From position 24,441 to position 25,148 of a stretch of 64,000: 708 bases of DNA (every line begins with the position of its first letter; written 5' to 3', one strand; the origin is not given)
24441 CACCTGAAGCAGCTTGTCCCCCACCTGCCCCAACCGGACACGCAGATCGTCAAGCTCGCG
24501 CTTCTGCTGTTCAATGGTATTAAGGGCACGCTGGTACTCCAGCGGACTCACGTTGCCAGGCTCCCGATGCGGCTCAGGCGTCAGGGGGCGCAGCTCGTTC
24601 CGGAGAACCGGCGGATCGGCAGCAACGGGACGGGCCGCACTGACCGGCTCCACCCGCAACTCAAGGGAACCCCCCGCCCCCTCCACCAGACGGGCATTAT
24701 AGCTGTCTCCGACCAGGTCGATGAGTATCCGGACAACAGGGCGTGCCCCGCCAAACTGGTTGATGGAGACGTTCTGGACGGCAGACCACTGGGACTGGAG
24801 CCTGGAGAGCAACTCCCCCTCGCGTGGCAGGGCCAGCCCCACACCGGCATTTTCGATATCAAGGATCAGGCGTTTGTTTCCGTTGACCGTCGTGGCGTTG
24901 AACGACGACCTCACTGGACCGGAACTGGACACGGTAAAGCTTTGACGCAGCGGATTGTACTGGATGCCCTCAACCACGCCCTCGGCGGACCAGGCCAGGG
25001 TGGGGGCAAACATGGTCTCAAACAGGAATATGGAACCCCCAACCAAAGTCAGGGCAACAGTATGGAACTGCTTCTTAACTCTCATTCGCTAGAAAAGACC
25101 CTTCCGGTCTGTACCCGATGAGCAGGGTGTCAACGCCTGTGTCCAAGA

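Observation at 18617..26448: Three-gene cluster encoding a 1619-aa periplasmic AMIN-anchored giant coiled-coil/TPR protein with partner proteins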

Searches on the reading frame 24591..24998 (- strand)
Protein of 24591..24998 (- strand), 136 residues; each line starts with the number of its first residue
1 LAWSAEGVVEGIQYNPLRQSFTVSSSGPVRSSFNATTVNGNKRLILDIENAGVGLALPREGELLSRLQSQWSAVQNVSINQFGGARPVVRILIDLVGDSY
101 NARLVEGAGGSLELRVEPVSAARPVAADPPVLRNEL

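Call 51: predict_structure(alignment_id=A3)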
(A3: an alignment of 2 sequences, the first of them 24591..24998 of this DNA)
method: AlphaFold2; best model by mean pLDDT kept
length: 136 residues; sequences in the alignment: 2
mean_pLDDT: 83.6   pTM: 0.76
mean pLDDT of the five models: 83.6, 83.3, 81.3, 80.3, 79.3
residues with pLDDT >= 90: 75; 70-90: 35; 50-70: 15; < 50: 11
segments of 3 or more residues with pLDDT < 50: 1-3, 121-125, 134-136
pLDDT, mean of each block of 10 residues (from residue 1): 68 91 87 93 94 89 95 95 88 93 79 84 51 50
secondary structure, 60 per line:
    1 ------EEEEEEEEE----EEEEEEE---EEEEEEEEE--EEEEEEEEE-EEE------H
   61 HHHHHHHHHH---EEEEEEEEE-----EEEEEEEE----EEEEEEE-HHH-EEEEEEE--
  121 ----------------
elements in order: E7-15 E20-26 E30-38 E41-49 E51-53 H60-70 E74-82 E88-95 E100-106 E112-118

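Call 59: search_protein_representatives(alignment_id=A3)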
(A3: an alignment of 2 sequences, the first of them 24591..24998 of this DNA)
Query: 2 sequences, 139 profile positions. Proteins with E-value up to 0.001 (for the whole library): 44; up to 1e-10: 36; up to 1e-30: 4. The best 44 are listed.
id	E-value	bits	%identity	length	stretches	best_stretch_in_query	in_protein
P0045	6.7e-69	246.3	-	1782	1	2-139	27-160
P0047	1.1e-35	138.7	-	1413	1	8-121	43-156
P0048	3.6e-35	137.0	-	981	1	2-130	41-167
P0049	3.2e-34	134.0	-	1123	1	4-130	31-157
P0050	2.9e-30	121.2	-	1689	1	5-120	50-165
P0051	3.3e-29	117.7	-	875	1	2-130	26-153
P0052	6.8e-29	116.7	-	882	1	2-124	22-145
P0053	8.5e-29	116.4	-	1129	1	5-123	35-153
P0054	9.6e-29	116.2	-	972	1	8-122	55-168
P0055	7.6e-28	113.3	-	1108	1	2-122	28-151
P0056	1.2e-27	112.6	-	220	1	2-132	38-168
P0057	2.4e-27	111.7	-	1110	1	3-123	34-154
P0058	6.1e-27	110.4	-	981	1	3-126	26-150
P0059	1.6e-26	109.0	-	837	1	3-117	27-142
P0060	2.0e-26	108.7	-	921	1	2-124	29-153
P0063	1.2e-24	102.9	-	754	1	2-122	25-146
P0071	4.2e-23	97.9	-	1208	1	2-117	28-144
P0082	4.1e-09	52.6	-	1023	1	5-131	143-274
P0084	2.0e-07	47.2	-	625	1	8-122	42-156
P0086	1.4e-05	41.2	-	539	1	2-119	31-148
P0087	4.9e-05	39.4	-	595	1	8-122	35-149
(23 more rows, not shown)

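Call 61: find_encoding_contigs(protein=P0047, flank=8000, max_places=2)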
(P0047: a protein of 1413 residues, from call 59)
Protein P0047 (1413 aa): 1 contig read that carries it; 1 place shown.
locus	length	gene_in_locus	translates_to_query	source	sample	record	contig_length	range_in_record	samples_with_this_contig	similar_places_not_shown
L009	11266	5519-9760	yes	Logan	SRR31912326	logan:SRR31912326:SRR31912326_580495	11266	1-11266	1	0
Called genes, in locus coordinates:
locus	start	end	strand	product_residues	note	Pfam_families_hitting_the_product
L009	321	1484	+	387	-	PF13646:HEAT_2 (faint)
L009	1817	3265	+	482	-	PF09992:NAGPA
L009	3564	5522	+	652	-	PF13428:TPR_14 (faint), PF14559:TPR_19 (weak)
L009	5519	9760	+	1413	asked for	PF11741:AMIN (faint), PF13432:TPR_16 (faint), PF13428:TPR_14 (faint), PF14559:TPR_19 (faint), PF13424:TPR_12, PF07719:TPR_2 (weak), PF13181:TPR_8 (weak), PF13414:TPR_11, +5 more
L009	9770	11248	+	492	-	PF13371:TPR_9 (faint), PF07719:TPR_2 (faint), PF13181:TPR_8 (faint), PF13428:TPR_14 (faint), PF13432:TPR_16 (faint), PF14559:TPR_19, PF25063:ARM_TT21_C (weak), PF23914:TPR_CcmH_CycH (weak), +5 more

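Call 62: list_cluster_members(proteins=[P0047, P0048, P0049, P0050, P0051, P0053, P0055, P0059, P0063, P0071])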
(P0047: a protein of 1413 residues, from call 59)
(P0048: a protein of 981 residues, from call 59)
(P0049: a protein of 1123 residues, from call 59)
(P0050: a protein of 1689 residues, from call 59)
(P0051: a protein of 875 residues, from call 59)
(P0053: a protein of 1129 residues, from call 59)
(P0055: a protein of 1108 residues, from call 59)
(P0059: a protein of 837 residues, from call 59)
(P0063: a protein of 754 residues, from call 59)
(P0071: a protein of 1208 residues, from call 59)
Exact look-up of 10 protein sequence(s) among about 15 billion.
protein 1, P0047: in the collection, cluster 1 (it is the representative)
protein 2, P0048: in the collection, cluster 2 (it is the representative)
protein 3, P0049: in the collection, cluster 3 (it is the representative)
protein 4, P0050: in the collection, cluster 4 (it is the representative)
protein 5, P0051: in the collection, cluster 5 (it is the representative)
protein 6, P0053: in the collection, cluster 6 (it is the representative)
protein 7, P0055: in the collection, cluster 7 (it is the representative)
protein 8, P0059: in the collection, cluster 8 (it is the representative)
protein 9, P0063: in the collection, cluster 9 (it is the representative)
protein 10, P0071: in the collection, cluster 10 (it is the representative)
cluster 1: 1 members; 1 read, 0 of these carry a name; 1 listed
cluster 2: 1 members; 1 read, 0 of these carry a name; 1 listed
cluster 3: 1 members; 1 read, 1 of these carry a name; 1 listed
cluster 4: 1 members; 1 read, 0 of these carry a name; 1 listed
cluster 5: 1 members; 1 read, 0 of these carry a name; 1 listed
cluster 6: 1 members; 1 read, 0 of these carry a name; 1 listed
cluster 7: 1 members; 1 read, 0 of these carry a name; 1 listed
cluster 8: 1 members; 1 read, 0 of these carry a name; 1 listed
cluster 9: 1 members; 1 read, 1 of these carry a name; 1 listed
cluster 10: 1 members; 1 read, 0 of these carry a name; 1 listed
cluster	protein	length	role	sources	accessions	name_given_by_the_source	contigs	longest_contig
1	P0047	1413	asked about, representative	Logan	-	-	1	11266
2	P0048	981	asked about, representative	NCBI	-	-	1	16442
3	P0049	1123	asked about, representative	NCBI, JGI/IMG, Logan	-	Flp pilus assembly protein TadD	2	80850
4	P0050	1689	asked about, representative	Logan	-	-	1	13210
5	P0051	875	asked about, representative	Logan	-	-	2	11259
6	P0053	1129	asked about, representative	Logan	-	-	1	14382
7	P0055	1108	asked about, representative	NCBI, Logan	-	-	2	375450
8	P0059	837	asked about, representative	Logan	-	-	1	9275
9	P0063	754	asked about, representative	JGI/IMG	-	chromosome segregation ATPase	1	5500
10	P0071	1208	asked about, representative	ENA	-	-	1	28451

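Call 63: find_encoding_contigs(protein=P0055, flank=10000, max_places=1)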
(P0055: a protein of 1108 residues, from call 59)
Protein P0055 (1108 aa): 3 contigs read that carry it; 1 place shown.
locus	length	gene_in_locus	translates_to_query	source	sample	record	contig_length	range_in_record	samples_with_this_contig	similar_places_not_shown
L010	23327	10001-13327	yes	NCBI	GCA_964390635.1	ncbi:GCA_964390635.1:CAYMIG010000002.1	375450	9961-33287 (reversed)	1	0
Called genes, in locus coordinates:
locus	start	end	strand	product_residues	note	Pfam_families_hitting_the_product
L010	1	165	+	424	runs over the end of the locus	PF00696:AA_kinase, PF01842:ACT, PF22468:ACT_9, PF13840:ACT_7, PF01842:ACT (weak), PF22468:ACT_9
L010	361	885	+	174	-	-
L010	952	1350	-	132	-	PF02823:ATP-synt_DE_N, PF00401:ATP-synt_DE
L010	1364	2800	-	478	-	PF02874:ATP-synt_ab_N, PF00006:ATP-synt_ab, PF22919:ATP-synt_VA_C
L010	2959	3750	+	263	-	-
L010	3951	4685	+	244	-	-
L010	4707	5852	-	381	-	PF00226:DnaJ, PF01556:DnaJ_C, PF00684:DnaJ_CXXCXGXG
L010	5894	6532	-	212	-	PF01025:GrpE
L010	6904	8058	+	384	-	PF13646:HEAT_2 (faint), PF02985:HEAT (faint)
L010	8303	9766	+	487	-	PF09992:NAGPA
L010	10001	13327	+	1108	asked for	PF27935:CCDC61_coil (faint), PF13432:TPR_16, PF13424:TPR_12, PF14559:TPR_19 (weak), PF00515:TPR_1 (weak), PF13371:TPR_9, PF13414:TPR_11, PF13432:TPR_16 (weak), +5 more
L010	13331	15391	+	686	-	PF25063:ARM_TT21_C (faint), PF07719:TPR_2 (faint), PF14559:TPR_19, PF13428:TPR_14 (weak), PF13432:TPR_16 (weak), PF13424:TPR_12 (weak), PF13371:TPR_9, PF14559:TPR_19 (weak), +6 more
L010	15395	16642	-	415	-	PF13393:tRNA-synt_His, PF00587:tRNA-synt_2b, PF03129:HGTP_anticodon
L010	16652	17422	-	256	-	PF01138:RNase_PH, PF03725:RNase_PH_C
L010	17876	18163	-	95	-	-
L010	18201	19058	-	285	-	-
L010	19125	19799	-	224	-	-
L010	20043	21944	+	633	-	PF02771:Acyl-CoA_dh_N, PF02770:Acyl-CoA_dh_M, PF00441:Acyl-CoA_dh_1, PF08028:Acyl-CoA_dh_2, PF22924:ACOX_C_alpha1 (faint)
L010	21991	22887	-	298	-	PF00485:PRK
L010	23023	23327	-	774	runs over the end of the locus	PF00749:tRNA-synt_1c, PF03950:tRNA-synt_1c_C, PF20974:tRNA-synt_1c_C2, PF02637:GatB_Yqey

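Call 64: find_encoding_contigs(protein=P0049, flank=10000, max_places=1)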
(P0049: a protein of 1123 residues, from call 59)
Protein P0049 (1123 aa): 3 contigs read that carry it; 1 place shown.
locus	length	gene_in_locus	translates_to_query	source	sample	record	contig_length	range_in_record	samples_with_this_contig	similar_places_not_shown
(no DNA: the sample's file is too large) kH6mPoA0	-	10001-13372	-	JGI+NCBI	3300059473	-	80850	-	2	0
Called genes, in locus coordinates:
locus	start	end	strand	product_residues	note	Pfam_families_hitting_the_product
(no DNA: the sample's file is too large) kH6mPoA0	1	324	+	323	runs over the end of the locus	PF01795:Methyltransf_5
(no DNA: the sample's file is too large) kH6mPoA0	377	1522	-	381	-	PF00226:DnaJ, PF01556:DnaJ_C, PF00684:DnaJ_CXXCXGXG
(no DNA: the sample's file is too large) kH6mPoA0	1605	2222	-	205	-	PF01025:GrpE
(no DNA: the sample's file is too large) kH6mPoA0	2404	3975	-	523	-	PF01565:FAD_binding_4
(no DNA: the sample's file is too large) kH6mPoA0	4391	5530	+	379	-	PF13646:HEAT_2 (faint)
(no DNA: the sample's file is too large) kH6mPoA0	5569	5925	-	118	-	-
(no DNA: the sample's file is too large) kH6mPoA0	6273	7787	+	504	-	PF09992:NAGPA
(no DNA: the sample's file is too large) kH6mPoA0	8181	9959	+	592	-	PF14559:TPR_19 (faint)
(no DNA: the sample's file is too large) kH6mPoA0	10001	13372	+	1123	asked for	PF12895:ANAPC3 (faint), PF13181:TPR_8 (faint), PF13428:TPR_14 (faint), PF13432:TPR_16 (weak), PF14559:TPR_19, PF13414:TPR_11 (weak), PF13432:TPR_16 (weak), PF00515:TPR_1 (weak), +6 more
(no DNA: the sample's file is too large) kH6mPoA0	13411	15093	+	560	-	PF13414:TPR_11 (faint), PF13431:TPR_17 (faint), PF07719:TPR_2 (faint), PF13174:TPR_6 (faint), PF13428:TPR_14 (faint), PF23914:TPR_CcmH_CycH (faint), PF13432:TPR_16 (weak), PF14559:TPR_19 (weak), +4 more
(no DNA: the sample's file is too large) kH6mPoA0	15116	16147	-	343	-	PF12804:NTP_transf_3, PF02348:CTP_transf_3 (weak)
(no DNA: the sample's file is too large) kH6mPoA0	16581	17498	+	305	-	PF13421:Band_7_1, PF01145:Band_7, PF09851:SHOCT (weak)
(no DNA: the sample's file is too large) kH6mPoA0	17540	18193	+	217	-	PF13785:DUF4178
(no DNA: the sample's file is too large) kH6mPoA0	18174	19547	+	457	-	PF13785:DUF4178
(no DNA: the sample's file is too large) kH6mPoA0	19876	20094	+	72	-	PF03994:DUF350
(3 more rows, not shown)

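Call 65: find_encoding_contigs(protein=P0071, flank=10000, max_places=1)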
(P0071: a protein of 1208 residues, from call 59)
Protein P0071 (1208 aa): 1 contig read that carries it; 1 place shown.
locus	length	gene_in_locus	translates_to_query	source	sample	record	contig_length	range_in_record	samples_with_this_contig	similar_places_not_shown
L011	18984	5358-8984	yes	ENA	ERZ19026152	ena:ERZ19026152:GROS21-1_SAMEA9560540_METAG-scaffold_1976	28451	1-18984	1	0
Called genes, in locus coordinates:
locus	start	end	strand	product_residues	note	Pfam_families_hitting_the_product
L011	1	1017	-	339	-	?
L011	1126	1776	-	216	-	PF01025:GrpE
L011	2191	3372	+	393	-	PF13646:HEAT_2 (faint), PF02985:HEAT (faint)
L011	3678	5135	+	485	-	PF09992:NAGPA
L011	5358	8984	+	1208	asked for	PF07719:TPR_2 (weak), PF14559:TPR_19 (weak), PF24575:TPR_Slam (weak), PF13371:TPR_9, PF13414:TPR_11, PF13432:TPR_16, PF00515:TPR_1, PF07719:TPR_2, +7 more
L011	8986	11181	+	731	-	PF25063:ARM_TT21_C (faint), PF07719:TPR_2 (faint), PF13432:TPR_16 (weak), PF23914:TPR_CcmH_CycH (weak), PF14559:TPR_19, PF13428:TPR_14 (weak), PF13432:TPR_16 (weak), PF13414:TPR_11 (weak), +7 more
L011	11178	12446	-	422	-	PF13393:tRNA-synt_His, PF00587:tRNA-synt_2b, PF03129:HGTP_anticodon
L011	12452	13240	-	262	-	PF01138:RNase_PH, PF03725:RNase_PH_C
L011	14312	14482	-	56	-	-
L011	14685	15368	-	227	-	-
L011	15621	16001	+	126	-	-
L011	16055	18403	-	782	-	PF00749:tRNA-synt_1c, PF03950:tRNA-synt_1c_C, PF20974:tRNA-synt_1c_C2, PF02637:GatB_Yqey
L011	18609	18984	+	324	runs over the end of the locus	-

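Call 68: find_encoding_contigs(protein=P0086, flank=8000, max_places=1)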
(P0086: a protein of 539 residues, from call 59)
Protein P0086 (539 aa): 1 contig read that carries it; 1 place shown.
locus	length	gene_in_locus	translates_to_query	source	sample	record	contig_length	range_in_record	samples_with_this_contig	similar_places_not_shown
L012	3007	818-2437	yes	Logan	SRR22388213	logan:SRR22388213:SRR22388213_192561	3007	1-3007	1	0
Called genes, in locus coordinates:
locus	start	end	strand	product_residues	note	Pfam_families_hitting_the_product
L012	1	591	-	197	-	?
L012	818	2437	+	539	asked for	PF13429:TPR_15 (weak), PF13432:TPR_16 (weak), PF14559:TPR_19 (weak), PF13424:TPR_12 (weak), PF13414:TPR_11 (weak), PF13432:TPR_16, PF14559:TPR_19 (weak), PF00515:TPR_1 (weak), +12 more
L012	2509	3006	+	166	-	?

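Call 69: find_encoding_contigs(protein=P0084, flank=8000, max_places=1)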
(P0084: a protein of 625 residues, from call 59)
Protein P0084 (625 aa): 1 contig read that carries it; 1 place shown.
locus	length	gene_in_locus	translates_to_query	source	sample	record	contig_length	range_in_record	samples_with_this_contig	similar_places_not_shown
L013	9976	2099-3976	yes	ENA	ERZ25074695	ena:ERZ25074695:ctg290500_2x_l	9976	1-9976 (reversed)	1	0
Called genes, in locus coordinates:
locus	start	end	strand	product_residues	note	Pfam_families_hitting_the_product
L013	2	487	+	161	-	?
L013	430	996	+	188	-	PF09992:NAGPA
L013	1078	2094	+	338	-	-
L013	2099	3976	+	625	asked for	PF13424:TPR_12 (weak), PF00515:TPR_1, PF13431:TPR_17 (weak), PF13432:TPR_16, PF13371:TPR_9, PF13414:TPR_11, PF13431:TPR_17 (weak), PF14559:TPR_19 (weak), +6 more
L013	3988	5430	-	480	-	-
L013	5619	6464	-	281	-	-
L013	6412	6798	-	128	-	-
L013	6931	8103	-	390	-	-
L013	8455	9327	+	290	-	PF04055:Radical_SAM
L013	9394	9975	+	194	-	?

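Call 80: search_protein_families(library=pfam, proteins=[L010:8303-9766:+, L009:1817-3265:+, L009:3564-4100:+, L010:13331-13900:+, L011:8986-9500:+, L009:9770-10300:+, L013:1078-2094:+, L013:3988-5430:-], max_evalue=0.05)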
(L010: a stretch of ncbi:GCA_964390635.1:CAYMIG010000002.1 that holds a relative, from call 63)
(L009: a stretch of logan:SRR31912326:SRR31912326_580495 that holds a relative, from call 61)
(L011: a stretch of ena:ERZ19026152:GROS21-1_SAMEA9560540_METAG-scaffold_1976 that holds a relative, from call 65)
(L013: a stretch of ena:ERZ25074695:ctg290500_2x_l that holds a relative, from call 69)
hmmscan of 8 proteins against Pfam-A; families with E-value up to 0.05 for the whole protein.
L010:8303-9766:+ (487 aa): 2 families
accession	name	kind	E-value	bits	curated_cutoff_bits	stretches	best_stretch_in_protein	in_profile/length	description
PF09992.14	NAGPA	-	6.1e-45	153.9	25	1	298-474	2-168/169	Phosphodiester glycosidase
PF11741.13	AMIN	-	0.0023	18.4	20.5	0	33-58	58-83/101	AMIN domain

L009:1817-3265:+ (482 aa): 1 family
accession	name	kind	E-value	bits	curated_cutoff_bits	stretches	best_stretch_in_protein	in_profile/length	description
PF09992.14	NAGPA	-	1.4e-43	149.5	25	2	299-472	5-168/169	Phosphodiester glycosidase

L009:3564-4100:+ (179 aa): 0 families

L010:13331-13900:+ (190 aa): 1 family
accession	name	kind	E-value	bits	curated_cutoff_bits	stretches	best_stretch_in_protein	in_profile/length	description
PF11101.13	DUF2884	-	0.037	14.1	30.6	0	68-102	32-66/228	Protein of unknown function (DUF2884)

L011:8986-9500:+ (171 aa): 0 families

L009:9770-10300:+ (177 aa): 0 families

L013:1078-2094:+ (338 aa): 2 families
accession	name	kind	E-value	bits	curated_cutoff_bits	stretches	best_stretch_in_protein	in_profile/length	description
PF13371.12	TPR_9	-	0.00034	21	35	1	280-320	23-63/73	Tetratricopeptide repeat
PF08614.16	ATG16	-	0.014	16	33.7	1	175-212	129-166/200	Autophagy protein 16 (ATG16)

L013:3988-5430:- (480 aa): 0 families

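Call 97: find_encoding_contigs(protein=P0082, flank=8000, max_places=1)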
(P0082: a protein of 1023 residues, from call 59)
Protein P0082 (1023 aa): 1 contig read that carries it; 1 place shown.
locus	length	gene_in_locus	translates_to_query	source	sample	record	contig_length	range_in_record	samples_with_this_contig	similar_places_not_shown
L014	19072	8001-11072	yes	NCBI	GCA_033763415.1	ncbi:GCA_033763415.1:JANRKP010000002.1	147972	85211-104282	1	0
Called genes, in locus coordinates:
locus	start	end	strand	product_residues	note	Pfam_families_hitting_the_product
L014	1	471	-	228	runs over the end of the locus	-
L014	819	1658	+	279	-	PF03767:Acid_phosphat_B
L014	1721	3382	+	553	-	PF00496:SBP_bac_5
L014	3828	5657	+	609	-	-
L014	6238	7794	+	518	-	PF09992:NAGPA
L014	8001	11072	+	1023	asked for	PF13176:TPR_7 (faint), PF13432:TPR_16 (faint), PF14559:TPR_19 (faint), PF07719:TPR_2 (faint), PF13428:TPR_14 (faint), PF00515:TPR_1 (faint), PF13424:TPR_12 (weak), PF13414:TPR_11 (weak), +2 more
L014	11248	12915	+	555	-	PF13428:TPR_14 (faint), PF07719:TPR_2 (faint), PF14559:TPR_19 (faint), PF13432:TPR_16 (weak)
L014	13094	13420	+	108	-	-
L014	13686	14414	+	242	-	PF01025:GrpE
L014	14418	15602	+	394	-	PF00226:DnaJ, PF01556:DnaJ_C, PF27659:CHP02642 (faint), PF00684:DnaJ_CXXCXGXG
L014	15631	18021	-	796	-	PF08323:Glyco_transf_5 (faint), PF13692:Glyco_trans_1_4 (weak)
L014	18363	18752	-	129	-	PF01638:HxlR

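Call 98: find_encoding_contigs(protein=P0087, flank=8000, max_places=1)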
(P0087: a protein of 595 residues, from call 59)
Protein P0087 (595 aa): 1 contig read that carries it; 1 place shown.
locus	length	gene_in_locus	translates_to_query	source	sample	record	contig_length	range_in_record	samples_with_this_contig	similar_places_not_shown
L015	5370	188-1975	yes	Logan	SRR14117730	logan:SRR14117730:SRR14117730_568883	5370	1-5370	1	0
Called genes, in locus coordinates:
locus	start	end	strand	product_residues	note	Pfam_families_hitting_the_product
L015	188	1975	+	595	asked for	PF13176:TPR_7 (faint), PF23914:TPR_CcmH_CycH (faint), PF07719:TPR_2 (faint), PF13181:TPR_8 (faint), PF14559:TPR_19 (weak), PF00515:TPR_1 (weak), PF13414:TPR_11, PF13432:TPR_16, +4 more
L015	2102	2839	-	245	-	-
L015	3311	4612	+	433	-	PF00395:SLH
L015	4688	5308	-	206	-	-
